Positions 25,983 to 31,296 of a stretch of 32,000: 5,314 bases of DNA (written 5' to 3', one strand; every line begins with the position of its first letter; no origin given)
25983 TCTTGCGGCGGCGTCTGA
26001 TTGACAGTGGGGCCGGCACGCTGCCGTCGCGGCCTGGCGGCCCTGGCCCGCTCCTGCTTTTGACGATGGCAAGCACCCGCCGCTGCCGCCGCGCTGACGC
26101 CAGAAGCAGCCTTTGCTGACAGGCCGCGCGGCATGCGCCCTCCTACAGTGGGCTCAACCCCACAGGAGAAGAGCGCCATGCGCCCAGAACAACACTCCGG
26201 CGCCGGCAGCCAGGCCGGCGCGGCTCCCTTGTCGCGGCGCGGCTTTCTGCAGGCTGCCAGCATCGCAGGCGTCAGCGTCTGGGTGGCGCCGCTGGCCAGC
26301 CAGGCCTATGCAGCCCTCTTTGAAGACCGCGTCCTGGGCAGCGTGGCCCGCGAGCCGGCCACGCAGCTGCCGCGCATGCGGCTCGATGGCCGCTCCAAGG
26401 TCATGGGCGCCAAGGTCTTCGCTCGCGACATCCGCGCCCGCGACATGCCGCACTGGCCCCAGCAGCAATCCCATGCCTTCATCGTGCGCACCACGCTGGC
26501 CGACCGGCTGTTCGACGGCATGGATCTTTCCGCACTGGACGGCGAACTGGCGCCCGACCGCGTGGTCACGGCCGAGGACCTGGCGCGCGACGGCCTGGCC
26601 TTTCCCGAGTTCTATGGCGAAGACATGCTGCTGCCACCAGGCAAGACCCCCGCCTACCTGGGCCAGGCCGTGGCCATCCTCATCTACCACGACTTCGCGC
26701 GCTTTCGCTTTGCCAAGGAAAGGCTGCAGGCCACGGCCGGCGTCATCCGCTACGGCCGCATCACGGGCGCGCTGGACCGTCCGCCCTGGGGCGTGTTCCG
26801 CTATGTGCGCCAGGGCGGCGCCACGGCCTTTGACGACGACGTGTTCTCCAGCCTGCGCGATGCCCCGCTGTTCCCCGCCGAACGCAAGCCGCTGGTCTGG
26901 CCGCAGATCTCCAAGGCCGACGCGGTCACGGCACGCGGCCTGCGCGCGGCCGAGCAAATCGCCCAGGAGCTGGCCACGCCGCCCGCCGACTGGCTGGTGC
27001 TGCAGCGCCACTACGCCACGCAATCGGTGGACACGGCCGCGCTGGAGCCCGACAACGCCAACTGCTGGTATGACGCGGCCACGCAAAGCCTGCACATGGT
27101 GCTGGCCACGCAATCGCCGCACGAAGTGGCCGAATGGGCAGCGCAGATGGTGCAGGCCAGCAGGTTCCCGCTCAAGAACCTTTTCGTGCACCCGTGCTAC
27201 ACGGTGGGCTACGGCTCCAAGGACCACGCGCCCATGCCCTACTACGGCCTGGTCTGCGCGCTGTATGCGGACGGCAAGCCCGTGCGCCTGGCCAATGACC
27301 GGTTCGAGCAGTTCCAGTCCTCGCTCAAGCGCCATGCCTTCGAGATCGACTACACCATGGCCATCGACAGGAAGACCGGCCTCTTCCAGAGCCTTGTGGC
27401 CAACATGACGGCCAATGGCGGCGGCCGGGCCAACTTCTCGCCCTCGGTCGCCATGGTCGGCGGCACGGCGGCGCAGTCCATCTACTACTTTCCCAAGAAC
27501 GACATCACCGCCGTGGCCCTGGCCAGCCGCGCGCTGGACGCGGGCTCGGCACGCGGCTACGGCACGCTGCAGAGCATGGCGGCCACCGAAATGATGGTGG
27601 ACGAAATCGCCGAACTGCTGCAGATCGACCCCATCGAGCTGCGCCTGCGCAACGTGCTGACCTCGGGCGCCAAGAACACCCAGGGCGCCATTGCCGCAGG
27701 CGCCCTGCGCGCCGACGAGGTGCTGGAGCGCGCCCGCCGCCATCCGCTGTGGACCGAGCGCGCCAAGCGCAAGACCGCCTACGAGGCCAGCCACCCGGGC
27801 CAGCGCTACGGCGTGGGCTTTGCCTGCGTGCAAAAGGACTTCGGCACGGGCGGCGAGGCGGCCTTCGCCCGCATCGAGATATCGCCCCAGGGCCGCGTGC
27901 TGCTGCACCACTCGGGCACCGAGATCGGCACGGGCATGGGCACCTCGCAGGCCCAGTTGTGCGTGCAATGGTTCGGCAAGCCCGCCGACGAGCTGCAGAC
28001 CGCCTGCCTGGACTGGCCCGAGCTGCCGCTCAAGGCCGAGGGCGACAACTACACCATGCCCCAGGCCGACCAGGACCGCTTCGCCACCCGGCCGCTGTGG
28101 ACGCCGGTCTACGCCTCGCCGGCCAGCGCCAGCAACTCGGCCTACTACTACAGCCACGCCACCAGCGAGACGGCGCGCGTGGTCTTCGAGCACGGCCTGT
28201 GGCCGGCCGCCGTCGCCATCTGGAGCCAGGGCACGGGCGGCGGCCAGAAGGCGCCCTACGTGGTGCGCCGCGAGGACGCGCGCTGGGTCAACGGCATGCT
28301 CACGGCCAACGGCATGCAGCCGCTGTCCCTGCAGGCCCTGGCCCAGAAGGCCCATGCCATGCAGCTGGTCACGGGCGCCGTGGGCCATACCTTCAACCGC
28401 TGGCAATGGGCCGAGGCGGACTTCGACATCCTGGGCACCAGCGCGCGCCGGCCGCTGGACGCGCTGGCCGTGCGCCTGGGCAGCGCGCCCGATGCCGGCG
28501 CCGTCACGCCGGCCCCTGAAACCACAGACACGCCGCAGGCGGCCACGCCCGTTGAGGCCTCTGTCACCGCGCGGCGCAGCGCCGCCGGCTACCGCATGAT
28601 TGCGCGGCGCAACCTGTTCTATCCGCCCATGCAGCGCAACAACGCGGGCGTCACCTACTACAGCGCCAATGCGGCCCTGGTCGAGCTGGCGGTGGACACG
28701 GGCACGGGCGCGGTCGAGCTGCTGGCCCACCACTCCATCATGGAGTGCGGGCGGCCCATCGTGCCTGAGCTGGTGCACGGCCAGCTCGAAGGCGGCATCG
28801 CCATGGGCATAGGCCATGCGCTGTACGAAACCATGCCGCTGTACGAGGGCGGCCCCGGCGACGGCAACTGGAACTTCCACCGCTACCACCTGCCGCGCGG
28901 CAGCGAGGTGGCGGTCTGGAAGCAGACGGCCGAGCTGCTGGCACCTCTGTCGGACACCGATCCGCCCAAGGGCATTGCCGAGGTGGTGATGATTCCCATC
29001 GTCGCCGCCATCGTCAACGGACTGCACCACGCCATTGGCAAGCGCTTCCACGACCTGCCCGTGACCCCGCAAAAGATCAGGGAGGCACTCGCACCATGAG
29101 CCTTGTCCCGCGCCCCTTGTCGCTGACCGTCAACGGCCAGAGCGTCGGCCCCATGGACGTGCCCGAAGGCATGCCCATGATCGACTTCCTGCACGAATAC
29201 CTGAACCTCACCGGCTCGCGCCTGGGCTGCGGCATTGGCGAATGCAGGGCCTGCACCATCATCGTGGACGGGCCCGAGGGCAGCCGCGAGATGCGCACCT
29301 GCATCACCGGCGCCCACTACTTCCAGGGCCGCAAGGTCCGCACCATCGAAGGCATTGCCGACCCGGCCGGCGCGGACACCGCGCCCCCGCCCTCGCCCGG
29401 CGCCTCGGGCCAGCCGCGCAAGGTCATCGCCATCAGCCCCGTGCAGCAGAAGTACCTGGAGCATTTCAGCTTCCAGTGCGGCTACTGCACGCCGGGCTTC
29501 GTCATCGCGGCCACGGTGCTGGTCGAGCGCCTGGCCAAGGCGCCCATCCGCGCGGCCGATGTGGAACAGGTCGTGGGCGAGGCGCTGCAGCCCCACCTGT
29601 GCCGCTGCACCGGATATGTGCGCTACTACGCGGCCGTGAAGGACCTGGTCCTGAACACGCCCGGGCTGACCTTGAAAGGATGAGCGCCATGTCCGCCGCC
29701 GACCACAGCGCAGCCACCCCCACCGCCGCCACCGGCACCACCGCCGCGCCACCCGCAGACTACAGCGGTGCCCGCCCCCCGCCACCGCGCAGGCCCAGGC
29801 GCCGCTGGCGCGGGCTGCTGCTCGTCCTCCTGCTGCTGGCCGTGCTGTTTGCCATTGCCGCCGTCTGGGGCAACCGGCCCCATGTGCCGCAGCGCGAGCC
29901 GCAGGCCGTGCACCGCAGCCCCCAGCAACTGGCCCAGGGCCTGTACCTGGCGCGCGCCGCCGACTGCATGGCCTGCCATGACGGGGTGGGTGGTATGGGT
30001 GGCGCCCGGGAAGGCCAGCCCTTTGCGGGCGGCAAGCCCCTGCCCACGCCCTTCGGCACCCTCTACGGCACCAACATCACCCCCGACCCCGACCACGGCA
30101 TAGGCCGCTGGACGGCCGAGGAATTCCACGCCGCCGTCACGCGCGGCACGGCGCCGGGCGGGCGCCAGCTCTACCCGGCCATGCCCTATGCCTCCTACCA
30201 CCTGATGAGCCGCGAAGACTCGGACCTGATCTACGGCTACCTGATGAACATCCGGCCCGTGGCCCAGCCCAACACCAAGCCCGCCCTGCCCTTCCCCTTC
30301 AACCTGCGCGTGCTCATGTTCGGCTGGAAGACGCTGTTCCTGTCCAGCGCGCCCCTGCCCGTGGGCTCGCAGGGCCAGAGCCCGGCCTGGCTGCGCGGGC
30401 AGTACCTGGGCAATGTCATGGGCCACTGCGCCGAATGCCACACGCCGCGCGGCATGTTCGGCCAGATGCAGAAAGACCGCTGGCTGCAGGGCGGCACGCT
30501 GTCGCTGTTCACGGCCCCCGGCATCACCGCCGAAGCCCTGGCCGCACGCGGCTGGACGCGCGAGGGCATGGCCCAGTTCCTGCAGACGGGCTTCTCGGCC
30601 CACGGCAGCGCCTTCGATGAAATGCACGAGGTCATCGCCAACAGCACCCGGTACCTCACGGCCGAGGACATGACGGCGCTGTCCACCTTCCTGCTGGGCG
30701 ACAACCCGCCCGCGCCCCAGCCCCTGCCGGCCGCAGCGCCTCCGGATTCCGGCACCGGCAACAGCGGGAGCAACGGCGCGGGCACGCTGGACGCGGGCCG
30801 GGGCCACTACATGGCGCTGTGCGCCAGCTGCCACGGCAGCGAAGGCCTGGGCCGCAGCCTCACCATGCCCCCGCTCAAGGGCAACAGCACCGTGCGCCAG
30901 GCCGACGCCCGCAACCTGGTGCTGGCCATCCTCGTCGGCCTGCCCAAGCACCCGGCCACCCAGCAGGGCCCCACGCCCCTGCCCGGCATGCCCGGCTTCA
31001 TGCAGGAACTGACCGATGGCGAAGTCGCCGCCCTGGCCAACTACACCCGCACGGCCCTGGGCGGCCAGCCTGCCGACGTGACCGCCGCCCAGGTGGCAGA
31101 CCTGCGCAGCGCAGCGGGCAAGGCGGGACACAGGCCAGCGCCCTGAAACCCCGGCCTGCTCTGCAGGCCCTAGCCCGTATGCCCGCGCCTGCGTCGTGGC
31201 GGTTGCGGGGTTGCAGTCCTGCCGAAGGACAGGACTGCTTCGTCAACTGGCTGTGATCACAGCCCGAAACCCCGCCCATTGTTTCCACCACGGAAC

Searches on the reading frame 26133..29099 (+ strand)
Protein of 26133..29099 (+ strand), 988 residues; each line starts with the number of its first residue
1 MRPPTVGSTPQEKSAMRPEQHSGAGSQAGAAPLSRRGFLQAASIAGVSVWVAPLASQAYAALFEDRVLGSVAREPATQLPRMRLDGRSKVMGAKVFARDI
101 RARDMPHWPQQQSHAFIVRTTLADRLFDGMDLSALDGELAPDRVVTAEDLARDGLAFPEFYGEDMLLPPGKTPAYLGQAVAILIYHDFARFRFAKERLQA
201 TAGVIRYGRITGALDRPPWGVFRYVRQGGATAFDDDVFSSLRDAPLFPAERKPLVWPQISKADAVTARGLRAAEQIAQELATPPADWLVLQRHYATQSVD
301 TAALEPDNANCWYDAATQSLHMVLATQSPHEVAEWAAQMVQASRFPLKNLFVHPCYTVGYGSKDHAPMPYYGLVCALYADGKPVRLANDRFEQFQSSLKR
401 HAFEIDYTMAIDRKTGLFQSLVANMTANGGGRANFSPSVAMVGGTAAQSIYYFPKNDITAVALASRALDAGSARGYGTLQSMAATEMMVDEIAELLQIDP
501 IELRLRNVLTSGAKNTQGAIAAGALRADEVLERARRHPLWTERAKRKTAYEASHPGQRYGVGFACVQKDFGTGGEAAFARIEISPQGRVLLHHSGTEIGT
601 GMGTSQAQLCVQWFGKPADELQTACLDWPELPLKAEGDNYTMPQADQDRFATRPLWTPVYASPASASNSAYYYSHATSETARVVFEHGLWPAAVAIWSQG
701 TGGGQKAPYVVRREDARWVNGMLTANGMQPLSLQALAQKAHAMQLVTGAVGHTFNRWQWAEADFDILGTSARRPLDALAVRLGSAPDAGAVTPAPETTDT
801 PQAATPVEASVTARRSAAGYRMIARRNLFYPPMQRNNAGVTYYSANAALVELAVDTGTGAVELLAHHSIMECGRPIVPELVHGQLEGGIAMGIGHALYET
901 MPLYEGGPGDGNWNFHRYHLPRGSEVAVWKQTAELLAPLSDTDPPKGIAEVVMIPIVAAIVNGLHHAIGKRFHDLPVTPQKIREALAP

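Call 69: search_protein_families(library=pfam, proteins=[window:26133-29099:+], max_evalue=0.00001)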
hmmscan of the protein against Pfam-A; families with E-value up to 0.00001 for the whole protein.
window:26133-29099:+ (988 aa): 2 families
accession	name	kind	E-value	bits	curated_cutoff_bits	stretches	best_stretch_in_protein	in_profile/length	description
PF02738.23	MoCoBD_1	-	1.3e-37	129.7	27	1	289-508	28-244/244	Molybdopterin cofactor-binding domain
PF20256.3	MoCoBD_2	-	3.4e-30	106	27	2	830-925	183-281/283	Molybdopterin cofactor-binding domain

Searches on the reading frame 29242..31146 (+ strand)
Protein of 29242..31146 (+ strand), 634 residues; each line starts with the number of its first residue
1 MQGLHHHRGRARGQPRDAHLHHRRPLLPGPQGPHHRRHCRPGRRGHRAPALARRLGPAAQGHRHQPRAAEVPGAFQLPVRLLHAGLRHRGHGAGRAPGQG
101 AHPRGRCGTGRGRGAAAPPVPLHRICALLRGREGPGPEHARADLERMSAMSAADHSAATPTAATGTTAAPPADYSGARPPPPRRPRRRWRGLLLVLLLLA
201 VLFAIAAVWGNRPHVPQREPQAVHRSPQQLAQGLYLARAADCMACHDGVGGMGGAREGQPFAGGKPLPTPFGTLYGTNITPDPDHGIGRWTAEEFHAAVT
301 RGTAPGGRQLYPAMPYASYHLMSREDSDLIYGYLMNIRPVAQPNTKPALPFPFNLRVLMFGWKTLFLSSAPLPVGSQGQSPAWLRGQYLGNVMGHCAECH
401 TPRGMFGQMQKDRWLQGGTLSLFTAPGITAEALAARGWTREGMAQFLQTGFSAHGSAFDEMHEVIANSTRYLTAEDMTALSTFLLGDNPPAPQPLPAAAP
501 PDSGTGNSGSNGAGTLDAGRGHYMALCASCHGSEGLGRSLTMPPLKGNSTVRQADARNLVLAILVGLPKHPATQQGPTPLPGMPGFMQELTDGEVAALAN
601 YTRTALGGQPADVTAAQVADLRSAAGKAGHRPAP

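Call 69: search_protein_families(library=pfam, proteins=[window:29242-31146:+], max_evalue=0.00001)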
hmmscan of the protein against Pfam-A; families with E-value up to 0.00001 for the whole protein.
window:29242-31146:+ (634 aa): 2 families
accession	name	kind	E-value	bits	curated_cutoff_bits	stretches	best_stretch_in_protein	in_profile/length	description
PF00034.26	Cytochrom_C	-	1.7e-18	68.2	21.3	1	517-604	2-88/90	Cytochrome c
PF13442.11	Cytochrome_CBB3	-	5.7e-15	55.8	27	1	516-601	3-67/68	Cytochrome C oxidase, cbb3-type, subunit III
